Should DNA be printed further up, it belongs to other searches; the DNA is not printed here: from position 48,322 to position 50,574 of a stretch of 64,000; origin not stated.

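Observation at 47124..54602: rseP followed by a POTRA-reduced Omp85 and tamB, a BamA-TamB style arrangement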

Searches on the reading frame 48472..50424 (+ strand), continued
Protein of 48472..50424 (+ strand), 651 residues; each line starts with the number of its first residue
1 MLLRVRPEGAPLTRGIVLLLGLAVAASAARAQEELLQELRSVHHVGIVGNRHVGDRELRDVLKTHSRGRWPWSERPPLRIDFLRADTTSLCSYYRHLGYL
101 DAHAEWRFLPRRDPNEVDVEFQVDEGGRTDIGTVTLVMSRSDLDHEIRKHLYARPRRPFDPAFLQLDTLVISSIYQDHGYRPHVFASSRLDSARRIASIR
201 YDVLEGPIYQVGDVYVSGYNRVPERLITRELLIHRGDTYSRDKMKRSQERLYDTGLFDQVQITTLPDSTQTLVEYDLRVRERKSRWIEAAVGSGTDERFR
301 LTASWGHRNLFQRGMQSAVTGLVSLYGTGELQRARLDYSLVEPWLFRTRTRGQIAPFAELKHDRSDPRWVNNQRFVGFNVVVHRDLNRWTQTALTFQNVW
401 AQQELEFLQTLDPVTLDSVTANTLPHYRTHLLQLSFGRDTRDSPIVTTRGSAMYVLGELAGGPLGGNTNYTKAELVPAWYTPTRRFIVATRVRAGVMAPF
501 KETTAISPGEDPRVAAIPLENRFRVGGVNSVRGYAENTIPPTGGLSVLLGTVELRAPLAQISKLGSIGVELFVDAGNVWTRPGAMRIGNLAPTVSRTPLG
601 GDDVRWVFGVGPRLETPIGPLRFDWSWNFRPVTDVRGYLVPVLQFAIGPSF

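Call 25: predict_structure(alignment_id=A1)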
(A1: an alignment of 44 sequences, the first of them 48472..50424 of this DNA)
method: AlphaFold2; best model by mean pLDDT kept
length: 651 residues; sequences in the alignment: 44
mean_pLDDT: 86.5   pTM: 0.71
mean pLDDT of the five models: 86.5, 86.4, 86.1, 85.5, 85.1
residues with pLDDT >= 90: 331; 70-90: 262; 50-70: 40; < 50: 18
segments of 3 or more residues with pLDDT < 50: 1-10, 25-32
pLDDT, mean of each block of 10 residues (from residue 1): 41 59 50 55 90 85 85 81 91 93 91 86 93 94 92 95 94 92 93 93 91 88 89 91 89 89 78 91 92 76 94 93 90 95 89 97 85 96 90 97 90 80 88 96 86 96 89 96 91 94 75 86 85 80 89 89 80 93 85 87 90 83 90 75 80 64
secondary structure, 60 per line:
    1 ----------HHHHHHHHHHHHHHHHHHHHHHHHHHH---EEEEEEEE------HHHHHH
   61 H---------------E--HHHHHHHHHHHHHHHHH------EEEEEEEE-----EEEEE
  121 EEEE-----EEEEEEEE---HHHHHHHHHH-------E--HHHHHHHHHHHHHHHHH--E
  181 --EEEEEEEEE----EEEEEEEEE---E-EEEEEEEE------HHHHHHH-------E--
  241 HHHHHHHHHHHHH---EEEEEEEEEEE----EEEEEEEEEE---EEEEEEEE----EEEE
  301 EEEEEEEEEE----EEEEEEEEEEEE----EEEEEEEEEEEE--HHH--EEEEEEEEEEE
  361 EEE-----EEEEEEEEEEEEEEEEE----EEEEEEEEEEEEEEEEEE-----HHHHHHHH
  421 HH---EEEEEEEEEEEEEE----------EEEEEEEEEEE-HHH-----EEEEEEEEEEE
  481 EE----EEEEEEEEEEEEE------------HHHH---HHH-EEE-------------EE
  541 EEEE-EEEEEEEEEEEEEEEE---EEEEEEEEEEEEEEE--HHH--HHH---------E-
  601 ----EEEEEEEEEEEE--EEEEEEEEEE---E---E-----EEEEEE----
elements in order: H11-37 E41-48 H55-61 H80-96 E103-110 E116-124 E130-137 H141-150 H161-177 E183-191 E196-204 E210-217 H224-230 H241-253 E257-267 E272-281 E285-292 E297-310 E315-326 E331-342 E350-363 E369-385 E390-407 H413-422 E426-439 E450-460 E470-482 E487-499 H512-515 E523-525 E539-544 E546-561 E565-579 E605-616 E619-628 E642-647
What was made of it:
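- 48472..50427 (+): Omp85-family insertase of 651 aa: a BamA-like, three-POTRA protein and the proposed outer-membrane partner of TamB. AlphaFold2 model with pLDDT 86.5 (call 25).
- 48472..48564 (+): Sec-type signal peptide of the Omp85 (residues 1-31, ending ...AASAARA|QEE). It has no lipobox cysteine. The model is low in confidence and helical over residues 1-37 (call 25).
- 49324..50424 (+): 16-strand Omp85 barrel (residues 285-651). The loop-6 motif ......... sits at 526-534, and the C-terminus reads ............ Strand count from call 25.
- On BamA (NCBIfam TIGR03303 equivalog): The model has 16 strands at residues 285-647 (call 25). There are three POTRAs (call 25).
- Checked: The AlphaFold2 model (pLDDT 86.5, call 25) shows three beta-alpha-alpha-beta-beta units at residues 41-124, 130-204 and 210-281, then a 16-strand barrel at 285-647.
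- The structure model is complete and confident (call 25).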

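Call 28: fold_search(model_id=the predicted structure, library=pdb)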
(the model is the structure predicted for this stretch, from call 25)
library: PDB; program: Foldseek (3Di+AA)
matches with E <= 10: 732; with E <= 0.001: 160
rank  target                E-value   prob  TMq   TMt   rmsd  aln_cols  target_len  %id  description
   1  9hg7_A                1.6e-37  1.00  0.63  0.54   7.4       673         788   18  BAM-SurA complex in the swing-out state (released 2025-04-16)
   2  7nri_A                2.7e-37  1.00  0.64  0.55   8.4       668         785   17  Structure of the darobactin-bound E. coli BAM complex (BamABCDE) (released 2021-04-21)
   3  8pzv_A                4.0e-37  1.00  0.64  0.54   8.2       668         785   18  Wait Complex: BAM bound Darobactin-B and Extended SurA (released 2024-09-25)
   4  9co0_A                1.9e-36  1.00  0.62  0.64   7.6       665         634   18  CryoEM structure of BAM in complex with the PTB2 open-state inhibitor (in SMA nanodisc) (released 2024-12-25)
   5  9hg5_A                2.2e-36  1.00  0.62  0.53   7.7       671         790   18  BAM-SurA complex in the swing-in state with full length BamC resolved (released 2025-04-16)
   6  9cnx_A                3.1e-36  1.00  0.64  0.56   8.1       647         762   18  CryoEM structure of BAM in complex with the PTB1 closed-state inhibitor (in DDM detergent) (released 2024-12-25)
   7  8bo2_A                3.7e-36  1.00  0.62  0.53   7.4       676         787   17  BAM-EspP complex structure with BamA-S425C/EspP-S1299C mutations in nanodisc (released 2023-04-26)
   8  7bnq_A                6.7e-36  1.00  0.65  0.57   8.1       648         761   19  Lateral-closed conformation of the lid-locked BAM complex (BamA E435C S665C, BamBDCE) by cryoEM (released 2021-06-02)
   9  8bwc_A                1.0e-35  1.00  0.62  0.58   7.2       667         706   17  E. coli BAM complex (BamABCDE) wild-type (released 2023-05-24)
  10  5d0o_A                1.2e-35  1.00  0.64  0.54   8.8       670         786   18  BamABCDE complex, outer membrane beta barrel assembly machinery entire complex (released 2016-03-09)
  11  5ayw_A                1.6e-35  1.00  0.65  0.55   8.6       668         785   18  Structure of a membrane complex (released 2016-02-24)
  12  8pzu_A                1.8e-35  1.00  0.65  0.55   8.4       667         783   17  Wait Complex: BAM bound Darobactin-B and Compact SurA (released 2024-09-25)
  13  8qpv_A                3.4e-35  1.00  0.62  0.54   7.4       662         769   18  Handover Complex: BAM bound OmpX and extended SurA (released 2024-09-25)
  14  8bnz_A                1.1e-34  1.00  0.70  0.59   6.6       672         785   18  BAM-EspP complex structure with BamA-G431C/EspP-N1293C mutations in nanodisc (released 2023-04-26)
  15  7tt4_A                1.2e-34  1.00  0.63  0.66   7.2       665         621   18  BamABCDE bound to substrate EspP class 6 (released 2022-03-30)
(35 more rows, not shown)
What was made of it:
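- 48472..50427 (+): The fold matches BamA and TamA structures (call 28).
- On TamA (NCBIfam NF047950 equivalog): Calls 25 and 28.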

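Call 36: search_protein_families(library=ncbifam, proteins=[L076:9875-11863:+, L076:6010-10026:+, L078:7039-8901:+, L068:2566-4644:+, L070:965-3070:+, L037:9887-11911:+], max_evalue=0.00001)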
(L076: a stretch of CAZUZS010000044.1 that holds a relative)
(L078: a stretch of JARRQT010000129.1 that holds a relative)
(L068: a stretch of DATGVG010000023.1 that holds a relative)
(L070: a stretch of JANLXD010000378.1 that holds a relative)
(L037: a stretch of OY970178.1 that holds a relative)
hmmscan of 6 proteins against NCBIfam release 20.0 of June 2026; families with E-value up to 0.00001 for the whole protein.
L076:9875-11863:+ (663 aa): 7 families
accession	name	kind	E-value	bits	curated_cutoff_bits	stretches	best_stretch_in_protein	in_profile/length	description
TIGR03303.1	OM_YaeT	equivalog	6.5e-88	295.9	297.15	1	72-661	150-739/741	outer membrane protein assembly factor BamA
NF052279.1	lipo_TamL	exception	1.1e-36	126.6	400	2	449-646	497-718/747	translocation and assembly module lipoprotein TamL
NF008287.0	PRK11067.1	subfamily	7.2e-30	104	1181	1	73-645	176-784/802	outer membrane protein assembly factor BamA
NF047950.2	ATportTamA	equivalog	9.1e-24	83.9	625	1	441-659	365-565/569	autotransporter assembly complex protein TamA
TIGR00992.1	3a0901s03IAP75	subfamily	6.3e-16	57.8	1163.25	1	179-396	218-441/718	IAP75 family chloroplast envelope protein translocase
NF058613.1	OMPAssmBamADein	equivalog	2.8e-14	52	1050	1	134-349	314-521/857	outer membrane protein assembly factor BamA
NF047779.1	Omp85_fam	subfamily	5.4e-12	45.9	200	1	429-642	203-408/423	Omp85 family outer membrane protein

L076:6010-10026:+ (1339 aa): 2 families
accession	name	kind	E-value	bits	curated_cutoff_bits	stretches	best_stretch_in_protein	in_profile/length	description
NF047952.2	ATportTamB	equivalog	6.3e-30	103.8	825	1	14-162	7-148/1240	autotransporter assembly complex protein TamB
TIGR04411.1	T2SS_GspN_Lepto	equivalog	1.9e-10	40.7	50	1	10-242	4-229/280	type II secretion system protein GspN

L078:7039-8901:+ (621 aa): 7 families
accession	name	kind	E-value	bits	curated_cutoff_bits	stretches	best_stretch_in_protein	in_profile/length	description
TIGR03303.1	OM_YaeT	equivalog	9.5e-83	278.8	297.15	1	31-621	150-741/741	outer membrane protein assembly factor BamA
NF052279.1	lipo_TamL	exception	2.1e-37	129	400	2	456-571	558-674/747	translocation and assembly module lipoprotein TamL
NF008287.0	PRK11067.1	subfamily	2.9e-29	102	1181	1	32-602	176-783/802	outer membrane protein assembly factor BamA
NF047950.2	ATportTamA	equivalog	2.2e-21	76.1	625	1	415-617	381-565/569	autotransporter assembly complex protein TamA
NF058613.1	OMPAssmBamADein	equivalog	3.6e-16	58.3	1050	1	51-309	275-522/857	outer membrane protein assembly factor BamA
TIGR00992.1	3a0901s03IAP75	subfamily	3.7e-13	48.6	1163.25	1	144-354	224-440/718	IAP75 family chloroplast envelope protein translocase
NF047779.1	Omp85_fam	subfamily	3.8e-13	49.7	200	1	374-619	183-421/423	Omp85 family outer membrane protein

L068:2566-4644:+ (693 aa): 6 families
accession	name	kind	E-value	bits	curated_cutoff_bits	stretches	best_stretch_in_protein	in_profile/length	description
TIGR03303.1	OM_YaeT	equivalog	6.8e-74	249.6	297.15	1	76-691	151-738/741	outer membrane protein assembly factor BamA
NF052279.1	lipo_TamL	exception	3.2e-28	98.6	400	1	499-670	559-717/747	translocation and assembly module lipoprotein TamL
NF047950.2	ATportTamA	equivalog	1.8e-21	76.4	625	1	545-675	450-557/569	autotransporter assembly complex protein TamA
NF008287.0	PRK11067.1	subfamily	2e-20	72.8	1181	1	78-352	178-455/802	outer membrane protein assembly factor BamA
NF047779.1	Omp85_fam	subfamily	1e-10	41.7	200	0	450-570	216-332/423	Omp85 family outer membrane protein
TIGR00992.1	3a0901s03IAP75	subfamily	2.7e-07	29.2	1163.25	0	505-582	561-642/718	IAP75 family chloroplast envelope protein translocase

L070:965-3070:+ (702 aa): 6 families
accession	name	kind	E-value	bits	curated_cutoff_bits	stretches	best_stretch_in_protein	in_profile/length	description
TIGR03303.1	OM_YaeT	equivalog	9.4e-71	239.2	297.15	2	75-355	151-433/741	outer membrane protein assembly factor BamA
NF052279.1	lipo_TamL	exception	1.6e-25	89.7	400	1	511-678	559-717/747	translocation and assembly module lipoprotein TamL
NF008287.0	PRK11067.1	subfamily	1.5e-22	79.8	1181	1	117-375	219-478/802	outer membrane protein assembly factor BamA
NF047950.2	ATportTamA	equivalog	5.3e-20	71.5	625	1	557-678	450-552/569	autotransporter assembly complex protein TamA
NF047779.1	Omp85_fam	subfamily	4e-10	39.7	200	1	471-675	223-408/423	Omp85 family outer membrane protein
TIGR00992.1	3a0901s03IAP75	subfamily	1.2e-09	37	1163.25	1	480-674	535-704/718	IAP75 family chloroplast envelope protein translocase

L037:9887-11911:+ (675 aa): 6 families
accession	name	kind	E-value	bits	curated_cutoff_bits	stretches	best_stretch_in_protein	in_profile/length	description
TIGR03303.1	OM_YaeT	equivalog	2.2e-55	188.4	297.15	1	63-672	147-737/741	outer membrane protein assembly factor BamA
NF052279.1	lipo_TamL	exception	7.6e-17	61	400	1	558-659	604-716/747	translocation and assembly module lipoprotein TamL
NF047950.2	ATportTamA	equivalog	3.7e-15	55.5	625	1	228-339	174-284/569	autotransporter assembly complex protein TamA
TIGR00992.1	3a0901s03IAP75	subfamily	8.1e-14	50.8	1163.25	1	469-658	536-706/718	IAP75 family chloroplast envelope protein translocase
NF047779.1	Omp85_fam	subfamily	6.1e-10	39.1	200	1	447-658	212-409/423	Omp85 family outer membrane protein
NF008287.0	PRK11067.1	subfamily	1.8e-07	30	1181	0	75-331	184-441/802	outer membrane protein assembly factor BamA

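Call 69: search_protein_representatives(alignment_id=A1)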
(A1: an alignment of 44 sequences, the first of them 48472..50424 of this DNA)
Query: 44 sequences, 648 profile positions. Proteins with E-value up to 0.001 (for the whole library): 27878; up to 1e-10: 16190; up to 1e-30: 5468. The best 150 are listed.
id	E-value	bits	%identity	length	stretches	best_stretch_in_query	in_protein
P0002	2.7e-277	937.6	-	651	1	2-648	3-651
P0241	2.0e-274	928.1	-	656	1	10-648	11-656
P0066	1.2e-266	902.4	-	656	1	3-648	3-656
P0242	8.2e-262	886.4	-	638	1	5-648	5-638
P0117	6.0e-255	863.7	-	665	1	9-648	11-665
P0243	8.4e-248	840.1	-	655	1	1-648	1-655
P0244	1.9e-238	809.2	-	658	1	12-648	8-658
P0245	1.8e-236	802.7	-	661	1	9-648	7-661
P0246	4.5e-201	685.7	-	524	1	138-648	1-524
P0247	4.9e-194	662.5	-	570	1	9-543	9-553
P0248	1.2e-192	657.9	-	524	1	44-462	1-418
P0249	2.1e-189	647.2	-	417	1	230-648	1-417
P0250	2.6e-180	617.1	-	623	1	13-462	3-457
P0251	3.2e-147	507.8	-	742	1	95-561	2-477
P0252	1.6e-142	492.3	-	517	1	117-493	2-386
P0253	3.4e-141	487.9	-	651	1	2-631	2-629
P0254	3.8e-138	477.8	-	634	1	38-648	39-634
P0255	2.4e-135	468.6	-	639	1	5-630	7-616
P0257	1.8e-132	459.1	-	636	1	5-648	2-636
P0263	2.2e-120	419.2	-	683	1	12-648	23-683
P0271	2.6e-107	376.0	-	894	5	82-648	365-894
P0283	7.4e-98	344.7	-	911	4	41-634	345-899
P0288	7.4e-94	331.5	-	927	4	85-647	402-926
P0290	6.2e-93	328.4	-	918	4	40-630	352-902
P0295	2.2e-92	326.7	-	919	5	41-359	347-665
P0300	1.4e-90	320.7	-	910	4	41-648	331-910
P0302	4.4e-89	315.7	-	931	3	40-630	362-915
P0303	5.1e-89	315.5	-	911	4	41-648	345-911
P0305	1.0e-88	314.5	-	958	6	41-637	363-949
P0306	4.7e-88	312.3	-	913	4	82-648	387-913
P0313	9.5e-88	311.3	-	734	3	82-648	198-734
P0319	3.6e-85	302.8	-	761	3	40-648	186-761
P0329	1.6e-83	297.3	-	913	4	82-632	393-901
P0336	1.9e-80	287.2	-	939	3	40-648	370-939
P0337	2.2e-80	287.0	-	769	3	41-644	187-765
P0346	5.9e-80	285.6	-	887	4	66-648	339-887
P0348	7.5e-80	285.2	-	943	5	42-640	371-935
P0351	1.1e-79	284.7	-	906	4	86-648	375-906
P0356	1.9e-79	283.9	-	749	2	40-626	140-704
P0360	3.1e-79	283.2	-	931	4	82-648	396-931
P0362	6.0e-79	282.2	-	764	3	41-645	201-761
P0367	8.9e-79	281.7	-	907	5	41-627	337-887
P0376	6.1e-78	278.9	-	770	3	40-629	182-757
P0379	9.2e-78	278.3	-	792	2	56-648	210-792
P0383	1.1e-76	274.8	-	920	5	84-627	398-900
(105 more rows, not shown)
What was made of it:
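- Closest known: Duplicated BamA in operon with TamB. Same: These long proteins are among the best-scoring long relatives of the Eisenbacterial profile (call 69).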

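Call 70: list_cluster_members(proteins=[P0271, P0283, P0288, P0290, P0295, P0300, P0302, P0303, P0305, P0313])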
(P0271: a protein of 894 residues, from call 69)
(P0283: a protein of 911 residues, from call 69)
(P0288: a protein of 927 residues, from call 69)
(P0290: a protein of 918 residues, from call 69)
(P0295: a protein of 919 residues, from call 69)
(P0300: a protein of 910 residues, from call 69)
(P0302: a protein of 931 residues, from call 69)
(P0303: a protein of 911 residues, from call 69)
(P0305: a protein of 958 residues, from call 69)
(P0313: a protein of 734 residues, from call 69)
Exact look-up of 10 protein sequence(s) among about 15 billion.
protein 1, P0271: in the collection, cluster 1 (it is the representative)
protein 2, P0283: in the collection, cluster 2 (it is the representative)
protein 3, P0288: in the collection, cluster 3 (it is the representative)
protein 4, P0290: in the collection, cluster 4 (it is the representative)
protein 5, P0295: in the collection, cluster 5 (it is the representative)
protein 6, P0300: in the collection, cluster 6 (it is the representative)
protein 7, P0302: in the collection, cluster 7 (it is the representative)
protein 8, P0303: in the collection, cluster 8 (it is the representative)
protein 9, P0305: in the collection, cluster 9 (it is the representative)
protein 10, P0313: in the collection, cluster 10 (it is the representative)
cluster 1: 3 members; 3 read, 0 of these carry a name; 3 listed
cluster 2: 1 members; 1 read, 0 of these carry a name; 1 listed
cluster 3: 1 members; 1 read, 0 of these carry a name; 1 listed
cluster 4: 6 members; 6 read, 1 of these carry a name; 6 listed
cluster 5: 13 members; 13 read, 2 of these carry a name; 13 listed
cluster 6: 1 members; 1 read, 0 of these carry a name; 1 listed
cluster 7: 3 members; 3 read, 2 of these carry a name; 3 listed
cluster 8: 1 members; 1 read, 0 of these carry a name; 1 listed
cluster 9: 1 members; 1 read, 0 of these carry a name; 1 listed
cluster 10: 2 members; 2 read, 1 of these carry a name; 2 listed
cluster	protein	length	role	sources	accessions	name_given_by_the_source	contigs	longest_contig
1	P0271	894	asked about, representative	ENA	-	-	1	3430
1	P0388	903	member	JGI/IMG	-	-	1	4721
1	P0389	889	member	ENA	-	-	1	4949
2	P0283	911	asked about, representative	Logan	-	-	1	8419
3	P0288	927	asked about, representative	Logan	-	-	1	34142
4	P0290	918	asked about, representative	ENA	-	-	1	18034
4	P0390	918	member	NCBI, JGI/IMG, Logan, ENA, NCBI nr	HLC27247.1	MAG TPA: outer membrane protein assembly factor BamA [bacterium] | outer membrane protein assembly factor BamA [bacterium]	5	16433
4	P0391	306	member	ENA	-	-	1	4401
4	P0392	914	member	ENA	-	-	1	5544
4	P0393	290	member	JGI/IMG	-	-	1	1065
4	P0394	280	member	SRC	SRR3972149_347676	-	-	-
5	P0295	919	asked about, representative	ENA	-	-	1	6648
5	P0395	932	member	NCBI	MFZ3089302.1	MAG: outer membrane protein assembly factor BamA [Nitrospirota bacterium]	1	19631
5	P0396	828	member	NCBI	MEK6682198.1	MAG: outer membrane protein assembly factor BamA, partial [Nitrospirota bacterium]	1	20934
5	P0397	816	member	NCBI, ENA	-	-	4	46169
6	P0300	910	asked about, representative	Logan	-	-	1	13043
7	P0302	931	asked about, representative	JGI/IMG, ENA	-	outer membrane protein insertion porin family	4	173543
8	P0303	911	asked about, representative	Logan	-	-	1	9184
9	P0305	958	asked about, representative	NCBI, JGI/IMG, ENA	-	-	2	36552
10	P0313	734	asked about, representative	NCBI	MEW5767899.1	MAG: outer membrane protein assembly factor BamA [bacterium]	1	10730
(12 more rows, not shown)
